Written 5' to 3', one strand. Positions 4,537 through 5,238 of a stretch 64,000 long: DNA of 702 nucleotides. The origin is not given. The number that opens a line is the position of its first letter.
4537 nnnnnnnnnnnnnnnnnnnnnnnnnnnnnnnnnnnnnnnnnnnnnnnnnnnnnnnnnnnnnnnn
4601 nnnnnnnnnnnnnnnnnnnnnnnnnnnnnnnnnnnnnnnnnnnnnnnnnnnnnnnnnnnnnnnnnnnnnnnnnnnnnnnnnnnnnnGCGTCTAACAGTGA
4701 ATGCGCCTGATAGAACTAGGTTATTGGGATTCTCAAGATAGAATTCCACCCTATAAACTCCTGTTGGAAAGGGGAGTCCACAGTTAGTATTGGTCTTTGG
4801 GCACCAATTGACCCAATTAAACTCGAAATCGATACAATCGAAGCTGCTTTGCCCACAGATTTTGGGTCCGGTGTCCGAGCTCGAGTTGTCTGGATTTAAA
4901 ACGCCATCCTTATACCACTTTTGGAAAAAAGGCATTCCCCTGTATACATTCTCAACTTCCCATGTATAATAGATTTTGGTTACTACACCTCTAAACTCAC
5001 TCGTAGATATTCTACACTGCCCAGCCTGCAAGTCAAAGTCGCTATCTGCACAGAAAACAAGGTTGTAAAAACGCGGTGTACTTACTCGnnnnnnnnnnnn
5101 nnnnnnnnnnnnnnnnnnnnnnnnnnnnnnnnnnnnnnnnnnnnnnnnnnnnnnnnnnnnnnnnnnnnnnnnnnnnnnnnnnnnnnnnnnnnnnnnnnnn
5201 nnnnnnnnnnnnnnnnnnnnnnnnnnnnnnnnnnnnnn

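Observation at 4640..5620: AT-rich island encoding a lone EAD1-like membrane protein with an extracellular six-Cys domain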

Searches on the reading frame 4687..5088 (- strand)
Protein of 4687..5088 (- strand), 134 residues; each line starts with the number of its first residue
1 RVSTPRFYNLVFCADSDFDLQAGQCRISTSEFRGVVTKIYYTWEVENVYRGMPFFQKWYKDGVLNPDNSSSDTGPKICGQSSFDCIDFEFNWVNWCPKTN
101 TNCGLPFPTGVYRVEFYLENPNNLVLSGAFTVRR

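Call 25: find_homologous_proteins(query=A1, max_evalue=0.001)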
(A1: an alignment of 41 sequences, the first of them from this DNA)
Query A1 (41 sequences) (134 aa, profile of the alignment): 2 proteins with E <= 0.001 among 143 candidates.
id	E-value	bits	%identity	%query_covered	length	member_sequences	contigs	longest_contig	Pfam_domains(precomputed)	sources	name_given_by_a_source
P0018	4.8e-29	119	29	87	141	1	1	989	-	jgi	jgi:hypothetical protein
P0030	1.7e-23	101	31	48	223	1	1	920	-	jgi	jgi:hypothetical protein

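Call 32: predict_structure(alignment_id=A1)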
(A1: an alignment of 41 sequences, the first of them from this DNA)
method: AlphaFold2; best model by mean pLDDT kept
length: 134 residues; sequences in the alignment: 41
mean_pLDDT: 89.3   pTM: 0.82
mean pLDDT of the five models: 89.3, 88.0, 86.9, 86.6, 86.6
residues with pLDDT >= 90: 90; 70-90: 29; 50-70: 15; < 50: 0
segments of 3 or more residues with pLDDT < 50: none
pLDDT, mean of each block of 10 residues (from residue 1): 88 97 96 97 91 93 92 66 71 87 89 95 96 97
secondary structure, 60 per line:
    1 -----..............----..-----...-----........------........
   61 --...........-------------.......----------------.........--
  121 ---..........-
elements in order: E6-14 E31-33 E39-46 E53-60 E63-73 E87-93 E110-118 E124-133

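Call 47: search_protein_families(library=pfam, alignment_id=A1, max_evalue=1)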
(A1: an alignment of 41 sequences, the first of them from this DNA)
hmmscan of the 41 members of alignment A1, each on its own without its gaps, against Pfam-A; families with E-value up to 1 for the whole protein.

A. member 1, seq(134 aa): 0 families

B. families by the number of members that match (of 41 scanned): 19 families
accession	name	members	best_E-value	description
PF07495.19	Y_Y_Y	2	0.043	Y_Y_Y domain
PF13954.11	PapC_N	2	0.13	PapC N-terminal domain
PF25262.1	DUF7862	1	0.0061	Domain of unknown function (DUF7862)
PF23860.1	Ribophorin_II_3rd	1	0.009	Ribophorin II third domain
PF17957.7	Big_7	1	0.02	Bacterial Ig domain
PF14686.12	fn3_3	1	0.023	Polysaccharide lyase family 4, domain II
PF18911.6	PKD_4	1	0.025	PKD domain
PF04862.18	DUF642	1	0.035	Protein of unknown function (DUF642)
PF00801.26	PKD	1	0.059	PKD domain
PF24462.1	Ig_F54D1_6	1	0.068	F54D1.6, Ig-like domain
PF16967.11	TcfC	1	0.076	E-set like domain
PF06443.16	SEF14_adhesin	1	0.078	SEF14-like adhesin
PF24880.1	DUF7738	1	0.088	Domain of unknown function (DUF7738)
PF09886.14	DUF2113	1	0.097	Uncharacterized protein conserved in archaea (DUF2113)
PF21060.3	Reovirus_L2_6th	1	0.11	Reovirus core-spike protein lambda-2 (L2), 6th domain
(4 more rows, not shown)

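Call 48: search_solved_structures(query=A1, max_evalue=1)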
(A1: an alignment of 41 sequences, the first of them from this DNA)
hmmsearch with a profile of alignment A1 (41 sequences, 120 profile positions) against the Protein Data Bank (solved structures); distinct sequences matched with E-value up to 1: 14.
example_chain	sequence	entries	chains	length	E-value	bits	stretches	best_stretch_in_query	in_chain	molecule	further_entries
2g5b_A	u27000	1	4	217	0.13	15.6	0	21-54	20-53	6A7 Fab Light Chain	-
7vad_L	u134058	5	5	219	0.16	15.3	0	21-53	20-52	Fab light chain from antibody IgG clone number YN69202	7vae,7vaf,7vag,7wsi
9lsz_L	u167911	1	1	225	0.21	14.9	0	21-53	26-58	Antibody Fab Light chain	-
7rm0_B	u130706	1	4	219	0.23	14.8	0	21-47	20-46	2E10.E9 Fab light chain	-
6ko5_L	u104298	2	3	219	0.39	14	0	21-46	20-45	Fab7881 Light Chain | Fab7881 Light Chain (FabL)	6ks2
1t4k_A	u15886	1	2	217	0.52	13.6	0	21-46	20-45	IMMUNOGLOBULIN IGG1, KAPPA LIGHT CHAIN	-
1hil_A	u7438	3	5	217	0.53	13.6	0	21-46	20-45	IGG2A-KAPPA 17/9 FAB (LIGHT CHAIN)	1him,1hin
1ifh_L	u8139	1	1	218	0.53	13.6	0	21-46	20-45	IGG2A-KAPPA 17/9 FAB (LIGHT CHAIN)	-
7x13_A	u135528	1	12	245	0.55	13.5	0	5-37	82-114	Immunoglobulin gamma-1 heavy chain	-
3bd3_A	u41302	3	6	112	0.58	13.5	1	21-57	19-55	catalytic antibody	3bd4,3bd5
9loc_B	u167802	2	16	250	0.62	13.4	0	5-37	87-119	Immunoglobulin gamma-1 heavy chain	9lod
2c26_A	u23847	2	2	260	0.65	13.3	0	75-117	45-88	ENDOGLUCANASE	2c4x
7k7h_L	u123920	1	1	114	0.92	12.8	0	21-64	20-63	Fab Light Chain Variable Domain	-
1qvy_A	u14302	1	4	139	0.96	12.8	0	35-106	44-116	Rho GDP-dissociation inhibitor 1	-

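Call 76: find_related_loci(query=A5, collection=metagenome_contigs, flank=10000)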
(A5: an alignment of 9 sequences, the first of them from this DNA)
Query A5 (134 aa) in metagenome_contigs; peptide patterns used: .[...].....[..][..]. (x = any residue, [..] = any of these).
33 stretches matched a pattern; 1 encode a relative of the query (tblastn E <= 1e-3); 1 distinct loci.
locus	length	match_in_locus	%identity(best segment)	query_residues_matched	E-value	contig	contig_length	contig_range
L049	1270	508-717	40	5-72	2e-14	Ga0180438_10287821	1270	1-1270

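Call 85: fold_search(model_id=the predicted structure, library=viral)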
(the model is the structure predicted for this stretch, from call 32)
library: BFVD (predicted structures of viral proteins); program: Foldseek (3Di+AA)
matches with E <= 10: 1099; with E <= 0.001: 5
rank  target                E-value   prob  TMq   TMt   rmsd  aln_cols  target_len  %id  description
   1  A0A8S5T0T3            1.9e-04  1.00  0.49  0.41   8.7       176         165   12  Uncharacterized protein [Siphoviridae sp. ctKFk2]
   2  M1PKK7                2.6e-04  1.00  0.51  0.49   5.0       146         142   10  (no name in the UniProt tables at hand)
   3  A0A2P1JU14            6.1e-04  1.00  0.62  0.62   4.6       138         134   11  Uncharacterized protein [Anoxybacillus phage A403]
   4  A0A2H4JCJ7            6.5e-04  1.00  0.62  0.61   4.4       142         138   12  Uncharacterized protein [uncultured Caudovirales phage]
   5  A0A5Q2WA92            8.2e-04  1.00  0.45  0.06   5.1       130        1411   13  (no name in the UniProt tables at hand)
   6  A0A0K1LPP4            2.0e-03  0.98  0.31  0.26   7.5       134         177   13  Outer capsid protein [Klebsiella phage Matisse]
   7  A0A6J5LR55            2.4e-03  1.00  0.50  0.17   7.1       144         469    9  Concanavalin A-like lectin/glucanases superfamily [uncultured Caudovirales phage]
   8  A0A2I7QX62            2.5e-03  0.99  0.34  0.39   6.3       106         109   15  (no name in the UniProt tables at hand)
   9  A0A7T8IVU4            2.7e-03  1.00  0.48  0.44  11.9       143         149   11  (no name in the UniProt tables at hand)
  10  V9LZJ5                4.4e-03  1.00  0.42  0.25   4.3       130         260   11  Uncharacterized protein [Vibrio phage VP4B]
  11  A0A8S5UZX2            5.2e-03  1.00  0.49  0.27   6.2       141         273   11  Zinc-ribbon domain protein [Siphoviridae sp. ctBeL15]
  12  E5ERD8                6.2e-03  1.00  0.50  0.16   9.5       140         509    9  (no name in the UniProt tables at hand)
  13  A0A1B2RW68            6.2e-03  0.99  0.36  0.42   6.9       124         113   11  Uncharacterized protein [Lymphocystis disease virus 3]
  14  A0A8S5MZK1            6.2e-03  0.98  0.31  0.19   6.5       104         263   13  Uncharacterized protein [Siphoviridae sp. ctoMB99]
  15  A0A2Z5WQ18            6.6e-03  0.96  0.33  0.32   8.2       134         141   13  (no name in the UniProt tables at hand)
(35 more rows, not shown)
